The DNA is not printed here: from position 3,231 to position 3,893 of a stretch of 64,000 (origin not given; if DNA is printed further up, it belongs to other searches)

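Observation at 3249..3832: rRNA-IVS-like cassette outside rRNA: a four-helix-bundle gene clamped by inverted 9-mer arrays with wobble-only variation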

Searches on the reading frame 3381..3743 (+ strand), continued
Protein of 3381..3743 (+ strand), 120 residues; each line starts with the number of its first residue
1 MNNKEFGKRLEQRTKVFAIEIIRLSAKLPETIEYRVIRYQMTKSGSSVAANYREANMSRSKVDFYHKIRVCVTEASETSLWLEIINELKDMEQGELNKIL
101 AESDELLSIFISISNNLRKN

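Call 62: get_annotated_region(hit=H4, flank=1500)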
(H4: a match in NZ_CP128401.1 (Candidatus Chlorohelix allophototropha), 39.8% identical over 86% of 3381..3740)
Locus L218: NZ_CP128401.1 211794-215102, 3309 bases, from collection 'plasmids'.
description: Candidatus Chlorohelix allophototropha isolate L227-S17 plasmid unnamed1, complete sequence
organism: Candidatus Chlorohelix allophototropha (NCBI taxid 3003348)
taxonomy: Bacteria; Chloroflexota; Chloroflexia; Candidatus Chloroheliales; Candidatus Chloroheliaceae; Candidatus Chlorohelix; Candidatus Chlorohelix allophototropha
host: -; source: Single colony of Candidatus Chlorohelix allophototropha from a non-axenic enrichment (subculture 19.9); ...; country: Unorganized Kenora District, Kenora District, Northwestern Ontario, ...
typing (MOB-suite, as given by PLSDB): non-mobilizable
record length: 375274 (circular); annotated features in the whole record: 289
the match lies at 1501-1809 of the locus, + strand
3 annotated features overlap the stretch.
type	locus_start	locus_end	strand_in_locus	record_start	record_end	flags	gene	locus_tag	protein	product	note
CDS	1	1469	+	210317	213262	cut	-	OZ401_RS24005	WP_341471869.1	helicase-related protein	-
CDS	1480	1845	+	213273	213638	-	-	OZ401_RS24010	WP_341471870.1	four helix bundle protein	-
CDS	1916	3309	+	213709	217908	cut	-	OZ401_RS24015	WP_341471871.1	N-6 DNA methylase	GO:0006306 - DNA methylation [Evidence IEA]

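Call 63: get_annotated_region(hit=H10, flank=1500)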
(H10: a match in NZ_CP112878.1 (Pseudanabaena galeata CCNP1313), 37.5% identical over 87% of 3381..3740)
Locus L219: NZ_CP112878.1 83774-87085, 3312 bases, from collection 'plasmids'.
description: Pseudanabaena galeata CCNP1313 plasmid pPg_04, complete sequence
organism: Pseudanabaena galeata CCNP1313 (NCBI taxid 2602720)
taxonomy: Bacteria; Cyanobacteriota; Cyanophyceae; Pseudanabaenales; Pseudanabaenaceae; Pseudanabaena; Pseudanabaena galeata; Pseudanabaena galeata CCNP1313
host: -; source: -; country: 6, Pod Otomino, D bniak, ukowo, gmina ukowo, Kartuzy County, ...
typing (MOB-suite, as given by PLSDB): mobilizable; relaxase MOBP
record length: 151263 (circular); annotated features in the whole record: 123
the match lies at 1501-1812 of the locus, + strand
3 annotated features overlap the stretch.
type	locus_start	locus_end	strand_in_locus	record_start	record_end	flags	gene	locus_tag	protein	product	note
CDS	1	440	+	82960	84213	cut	csx2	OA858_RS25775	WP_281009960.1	TIGR02221 family CRISPR-associated protein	GO:0043571 - maintenance of CRISPR repeat elements [Evidence IEA]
CDS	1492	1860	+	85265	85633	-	-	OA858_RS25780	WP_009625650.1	four helix bundle protein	-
CDS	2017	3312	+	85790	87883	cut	cas1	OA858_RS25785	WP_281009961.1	CRISPR-associated endonuclease Cas1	GO:0043571 - maintenance of CRISPR repeat elements [Evidence IEA]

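Call 64: get_annotated_region(hit=H1, flank=1500)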
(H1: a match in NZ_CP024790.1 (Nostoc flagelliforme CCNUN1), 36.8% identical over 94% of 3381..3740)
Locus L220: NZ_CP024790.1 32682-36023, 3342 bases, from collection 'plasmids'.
description: Nostoc flagelliforme CCNUN1 plasmid pNFSY05, complete sequence
organism: Nostoc flagelliforme CCNUN1 (NCBI taxid 2038116)
taxonomy: Bacteria; Cyanobacteriota; Cyanophyceae; Nostocales; Nostocaceae; Nostoc; Nostoc flagelliforme; Nostoc flagelliforme CCNUN1
host: -; source: cell culture,desert soil; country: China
typing (MOB-suite, as given by PLSDB): non-mobilizable; replicon rep_cluster_317
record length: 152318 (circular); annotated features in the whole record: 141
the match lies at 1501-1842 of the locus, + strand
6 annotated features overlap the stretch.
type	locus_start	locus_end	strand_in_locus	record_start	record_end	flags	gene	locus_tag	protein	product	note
CDS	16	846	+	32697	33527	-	-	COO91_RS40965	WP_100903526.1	hypothetical protein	-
CDS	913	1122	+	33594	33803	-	-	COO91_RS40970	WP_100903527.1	hypothetical protein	-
CDS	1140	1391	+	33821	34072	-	-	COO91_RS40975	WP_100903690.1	hypothetical protein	-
CDS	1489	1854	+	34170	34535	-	-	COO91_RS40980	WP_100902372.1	four helix bundle protein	-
CDS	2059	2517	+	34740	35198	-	-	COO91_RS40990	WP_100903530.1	DUF1392 domain-containing protein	-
CDS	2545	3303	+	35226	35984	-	-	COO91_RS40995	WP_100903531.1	hypothetical protein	-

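Call 65: get_annotated_region(hit=H13, flank=1500)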
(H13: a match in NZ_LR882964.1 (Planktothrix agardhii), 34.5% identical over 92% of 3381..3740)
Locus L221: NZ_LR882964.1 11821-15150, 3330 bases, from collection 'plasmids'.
description: Planktothrix agardhii strain No.66 plasmid p1
organism: Planktothrix agardhii (NCBI taxid 1160)
taxonomy: Bacteria; Cyanobacteriota; Cyanophyceae; Oscillatoriales; Microcoleaceae; Planktothrix; Planktothrix agardhii
host: -; source: -; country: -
typing (MOB-suite, as given by PLSDB): non-mobilizable
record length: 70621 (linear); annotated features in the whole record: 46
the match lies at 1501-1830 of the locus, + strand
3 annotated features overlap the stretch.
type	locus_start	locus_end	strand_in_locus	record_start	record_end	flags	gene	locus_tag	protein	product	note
CDS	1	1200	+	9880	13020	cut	drmD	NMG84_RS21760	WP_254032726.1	DISARM system SNF2-like helicase DrmD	-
CDS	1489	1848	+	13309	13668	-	-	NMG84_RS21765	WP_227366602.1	four helix bundle protein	-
CDS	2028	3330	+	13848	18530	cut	-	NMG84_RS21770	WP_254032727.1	type IIL restriction-modification enzyme MmeI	-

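Call 66: get_annotated_region(hit=H20, flank=1500)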
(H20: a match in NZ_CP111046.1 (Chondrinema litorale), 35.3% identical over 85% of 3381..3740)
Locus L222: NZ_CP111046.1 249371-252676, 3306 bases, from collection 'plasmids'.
description: Chondrinema litorale strain WSW3-B12 plasmid unnamed4
organism: Chondrinema litorale (NCBI taxid 2994555)
taxonomy: Bacteria; Bacteroidota; Cytophagia; Cytophagales; Flammeovirgaceae; Chondrinema; Chondrinema litorale
host: -; source: Seaweed,red alga; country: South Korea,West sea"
typing (MOB-suite, as given by PLSDB): non-mobilizable
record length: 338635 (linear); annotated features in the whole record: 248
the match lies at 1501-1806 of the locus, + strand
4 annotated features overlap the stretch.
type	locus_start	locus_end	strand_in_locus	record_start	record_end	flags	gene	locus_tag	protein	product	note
CDS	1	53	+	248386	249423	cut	lepB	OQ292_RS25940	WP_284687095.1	signal peptidase I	GO:0009306 - protein secretion [Evidence IEA]; GO:0006465 - signal peptide processing [Evidence IEA]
CDS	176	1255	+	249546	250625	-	-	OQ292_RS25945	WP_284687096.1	efflux RND transporter periplasmic adaptor subunit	GO:0006810 - transport [Evidence IEA]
CDS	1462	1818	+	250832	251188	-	-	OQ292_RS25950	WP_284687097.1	four helix bundle protein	-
CDS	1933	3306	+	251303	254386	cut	-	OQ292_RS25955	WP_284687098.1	efflux RND transporter permease subunit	GO:0055085 - transmembrane transport [Evidence IEA]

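Call 76: get_annotated_region(hit=H5, flank=1200)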
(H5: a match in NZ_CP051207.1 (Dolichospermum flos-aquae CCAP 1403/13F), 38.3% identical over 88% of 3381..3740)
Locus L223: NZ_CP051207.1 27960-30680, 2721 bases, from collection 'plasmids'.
description: Dolichospermum flos-aquae CCAP 1403/13F plasmid pAfl69, complete sequence
organism: Dolichospermum flos-aquae CCAP 1403/13F (NCBI taxid 315271)
taxonomy: Bacteria; Cyanobacteriota; Cyanophyceae; Nostocales; Aphanizomenonaceae; Dolichospermum; Dolichospermum flos-aquae; Dolichospermum flos-aquae CCAP 1403/13F
host: -; source: cell culture,freshwater; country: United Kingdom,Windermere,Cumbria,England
typing (MOB-suite, as given by PLSDB): non-mobilizable; replicon rep_cluster_345
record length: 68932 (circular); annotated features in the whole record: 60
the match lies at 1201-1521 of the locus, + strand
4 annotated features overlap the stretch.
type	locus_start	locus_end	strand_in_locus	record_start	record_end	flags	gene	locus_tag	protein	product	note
CDS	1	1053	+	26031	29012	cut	-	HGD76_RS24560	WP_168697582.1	helicase-related protein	-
CDS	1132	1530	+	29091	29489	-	-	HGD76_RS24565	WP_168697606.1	four helix bundle protein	-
CDS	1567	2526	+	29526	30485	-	-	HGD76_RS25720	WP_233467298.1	hypothetical protein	-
CDS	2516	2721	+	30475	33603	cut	-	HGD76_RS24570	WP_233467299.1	DNA methyltransferase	-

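Call 77: get_annotated_region(hit=H8, flank=1200)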
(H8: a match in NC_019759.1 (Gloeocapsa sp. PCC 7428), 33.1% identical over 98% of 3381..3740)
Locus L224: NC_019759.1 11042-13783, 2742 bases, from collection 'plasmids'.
description: Gloeocapsa sp. PCC 7428 plasmid pGLO7428.03, complete sequence
organism: Gloeocapsa sp. PCC 7428 (NCBI taxid 1173026)
taxonomy: Bacteria; Cyanobacteriota; Cyanophyceae; Chroococcales; Chroococcaceae; Gloeocapsa; Gloeocapsa sp. PCC 7428
host: -; source: -; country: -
typing (MOB-suite, as given by PLSDB): mobilizable; replicon rep_cluster_1726; relaxase MOBV
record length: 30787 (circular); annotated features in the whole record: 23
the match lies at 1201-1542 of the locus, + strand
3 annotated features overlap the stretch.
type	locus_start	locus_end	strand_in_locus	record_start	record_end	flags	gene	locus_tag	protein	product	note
CDS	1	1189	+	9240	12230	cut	-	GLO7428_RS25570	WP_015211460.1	DUF1156 domain-containing protein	-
CDS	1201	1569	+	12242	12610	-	-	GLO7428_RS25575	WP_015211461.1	four helix bundle protein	-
CDS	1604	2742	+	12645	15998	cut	-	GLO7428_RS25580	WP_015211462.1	Swt1 family HEPN domain-containing protein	-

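Call 78: get_annotated_region(hit=H9, flank=1200)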
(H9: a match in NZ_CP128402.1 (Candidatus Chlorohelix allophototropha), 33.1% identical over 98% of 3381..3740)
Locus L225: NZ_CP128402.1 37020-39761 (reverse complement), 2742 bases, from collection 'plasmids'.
description: Candidatus Chlorohelix allophototropha isolate L227-S17 plasmid unnamed2, complete sequence
organism: Candidatus Chlorohelix allophototropha (NCBI taxid 3003348)
taxonomy: Bacteria; Chloroflexota; Chloroflexia; Candidatus Chloroheliales; Candidatus Chloroheliaceae; Candidatus Chlorohelix; Candidatus Chlorohelix allophototropha
host: -; source: Single colony of Candidatus Chlorohelix allophototropha from a non-axenic enrichment (subculture 19.9); ...; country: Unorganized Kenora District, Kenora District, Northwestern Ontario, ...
typing (MOB-suite, as given by PLSDB): non-mobilizable
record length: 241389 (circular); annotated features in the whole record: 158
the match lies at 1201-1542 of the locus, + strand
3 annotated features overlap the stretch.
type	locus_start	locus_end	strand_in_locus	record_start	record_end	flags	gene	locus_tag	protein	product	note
CDS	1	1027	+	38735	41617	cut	-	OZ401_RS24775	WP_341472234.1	DUF1156 domain-containing protein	-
CDS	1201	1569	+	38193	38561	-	-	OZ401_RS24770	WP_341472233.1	four helix bundle protein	-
CDS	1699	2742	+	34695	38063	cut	-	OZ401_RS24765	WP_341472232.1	Swt1 family HEPN domain-containing protein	-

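Call 79: get_annotated_region(hit=H11, flank=1200)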
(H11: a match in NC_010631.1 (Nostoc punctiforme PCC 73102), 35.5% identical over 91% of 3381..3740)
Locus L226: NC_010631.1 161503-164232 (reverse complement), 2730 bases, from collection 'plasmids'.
description: Nostoc punctiforme PCC 73102 plasmid pNPUN01, complete sequence
organism: Nostoc punctiforme PCC 73102 (NCBI taxid 63737)
taxonomy: Bacteria; Cyanobacteriota; Cyanophyceae; Nostocales; Nostocaceae; Nostoc; Nostoc punctiforme; Nostoc punctiforme PCC 73102
host: -; source: -; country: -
typing (MOB-suite, as given by PLSDB): conjugative; replicon rep_cluster_317; relaxase MOBF; mating-pair formation MPF_T
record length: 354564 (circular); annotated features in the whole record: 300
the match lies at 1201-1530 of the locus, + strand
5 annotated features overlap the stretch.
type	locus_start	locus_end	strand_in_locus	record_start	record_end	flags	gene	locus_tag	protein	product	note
CDS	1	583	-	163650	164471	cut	-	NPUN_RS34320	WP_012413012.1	heteromeric transposase endonuclease subunit TnsA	-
CDS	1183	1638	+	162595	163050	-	-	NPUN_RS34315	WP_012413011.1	four helix bundle protein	-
CDS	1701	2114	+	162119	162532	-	-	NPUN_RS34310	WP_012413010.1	element excision factor XisH family protein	-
CDS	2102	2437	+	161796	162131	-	-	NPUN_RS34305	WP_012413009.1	XisI protein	-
CDS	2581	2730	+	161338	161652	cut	-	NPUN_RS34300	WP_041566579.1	hypothetical protein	-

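Call 80: get_annotated_region(hit=H19, flank=1200)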
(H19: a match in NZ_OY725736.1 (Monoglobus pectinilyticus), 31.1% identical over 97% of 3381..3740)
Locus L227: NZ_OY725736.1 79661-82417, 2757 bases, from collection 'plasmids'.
description: Monoglobus pectinilyticus strain Ruminococcaceae species TSDC17.2-1.2 plasmid 12, complete sequence
organism: Monoglobus pectinilyticus (NCBI taxid 1981510)
taxonomy: Bacteria; Bacillota; Clostridia; Monoglobales; Monoglobaceae; Monoglobus; Monoglobus pectinilyticus
host: -; source: -; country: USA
typing (MOB-suite, as given by PLSDB): non-mobilizable
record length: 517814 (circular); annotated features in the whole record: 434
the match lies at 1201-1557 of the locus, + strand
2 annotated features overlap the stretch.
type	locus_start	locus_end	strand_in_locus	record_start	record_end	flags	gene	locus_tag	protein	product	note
CDS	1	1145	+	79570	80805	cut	-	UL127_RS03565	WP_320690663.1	restriction endonuclease subunit S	GO:0006304 - DNA modification [Evidence IEA]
CDS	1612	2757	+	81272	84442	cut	-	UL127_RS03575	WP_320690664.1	HsdR family type I site-specific deoxyribonuclease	GO:0009307 - DNA restriction-modification system [Evidence IEA]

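Call 81: get_annotated_region(hit=H21, flank=1200)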
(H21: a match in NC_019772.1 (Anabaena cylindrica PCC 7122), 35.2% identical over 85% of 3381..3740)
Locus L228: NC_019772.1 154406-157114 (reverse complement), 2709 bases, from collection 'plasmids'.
description: Anabaena cylindrica PCC 7122 plasmid pANACY.01, complete sequence
organism: Anabaena cylindrica PCC 7122 (NCBI taxid 272123)
taxonomy: Bacteria; Cyanobacteriota; Cyanophyceae; Nostocales; Nostocaceae; Anabaena; Anabaena cylindrica; Anabaena cylindrica PCC 7122
host: -; source: water, most likely pond; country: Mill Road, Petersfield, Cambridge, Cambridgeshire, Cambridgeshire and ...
typing (MOB-suite, as given by PLSDB): conjugative; replicon rep_cluster_345; relaxase MOBP; mating-pair formation MPF_T
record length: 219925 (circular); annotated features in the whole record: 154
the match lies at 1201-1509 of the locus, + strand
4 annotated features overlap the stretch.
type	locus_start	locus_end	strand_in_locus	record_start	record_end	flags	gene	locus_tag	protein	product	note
CDS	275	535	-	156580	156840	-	-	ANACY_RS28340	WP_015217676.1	hypothetical protein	-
CDS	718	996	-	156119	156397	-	cas2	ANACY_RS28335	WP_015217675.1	CRISPR-associated endonuclease Cas2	GO:0043571 - maintenance of CRISPR repeat elements [Evidence IEA]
CDS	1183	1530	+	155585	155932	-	-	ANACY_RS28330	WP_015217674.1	four helix bundle protein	-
CDS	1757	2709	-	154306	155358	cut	cas1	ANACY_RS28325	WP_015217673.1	CRISPR-associated endonuclease Cas1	GO:0043571 - maintenance of CRISPR repeat elements [Evidence IEA]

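Call 82: get_annotated_region(hit=H25, flank=1200)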
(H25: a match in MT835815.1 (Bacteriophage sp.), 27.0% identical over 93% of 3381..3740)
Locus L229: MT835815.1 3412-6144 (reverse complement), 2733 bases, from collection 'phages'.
description: UNVERIFIED: Bacteriophage sp. clone scaffold_749 genomic sequence.
organism: Bacteriophage sp. (NCBI taxid 38018)
taxonomy: Viruses
host: -; source: human fecal samples; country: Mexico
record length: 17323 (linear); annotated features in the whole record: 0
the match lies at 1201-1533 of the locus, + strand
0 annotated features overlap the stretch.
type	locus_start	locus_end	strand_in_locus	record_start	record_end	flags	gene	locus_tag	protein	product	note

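Call 88: find_related_loci(query=A1, collection=viral_contigs, flank=1500)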
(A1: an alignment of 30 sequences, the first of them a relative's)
Query A1 (120 aa) in viral_contigs; peptide patterns used: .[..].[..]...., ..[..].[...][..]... (x = any residue, [..] = any of these).
80 stretches matched a pattern; 5 encode a relative of the query (tblastn E <= 1e-3); 5 distinct loci.
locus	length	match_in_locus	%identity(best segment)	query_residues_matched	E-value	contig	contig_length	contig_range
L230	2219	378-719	42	1-118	1e-24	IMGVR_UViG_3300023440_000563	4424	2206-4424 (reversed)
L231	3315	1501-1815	38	8-112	3e-20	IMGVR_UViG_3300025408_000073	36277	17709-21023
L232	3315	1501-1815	38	8-112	3e-20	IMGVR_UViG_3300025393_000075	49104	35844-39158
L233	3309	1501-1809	34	10-112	6e-16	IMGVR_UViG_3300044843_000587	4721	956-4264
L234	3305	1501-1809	34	10-112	6e-16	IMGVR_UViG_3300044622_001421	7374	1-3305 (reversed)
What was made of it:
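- Close relatives are rare on viral contigs (call 88).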

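Call 94: search_protein_representatives(alignment_id=A1)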
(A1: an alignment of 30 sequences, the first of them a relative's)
Query: 30 sequences, 119 profile positions. Proteins with E-value up to 0.001 (for the whole library): 14548; up to 1e-10: 6128; up to 1e-30: 39. The best 150 are listed.
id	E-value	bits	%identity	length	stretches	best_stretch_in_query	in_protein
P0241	9.2e-52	190.2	-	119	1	1-118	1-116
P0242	2.1e-50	185.8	-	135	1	1-106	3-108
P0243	8.2e-49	180.7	-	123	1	2-115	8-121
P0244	2.4e-45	169.5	-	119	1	1-118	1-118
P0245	3.0e-43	162.7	-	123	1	2-118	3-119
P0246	4.9e-42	158.8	-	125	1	24-118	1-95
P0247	1.6e-41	157.1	-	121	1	6-96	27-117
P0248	3.5e-41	156.1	-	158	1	1-116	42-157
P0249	7.7e-40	151.7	-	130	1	2-98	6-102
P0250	1.0e-39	151.3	-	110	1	13-117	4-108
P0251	3.4e-39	149.6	-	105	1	1-90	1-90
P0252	6.4e-39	148.7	-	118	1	1-118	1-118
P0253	5.3e-38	145.8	-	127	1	2-115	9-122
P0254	5.8e-37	142.4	-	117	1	26-116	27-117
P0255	1.1e-36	141.6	-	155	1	4-118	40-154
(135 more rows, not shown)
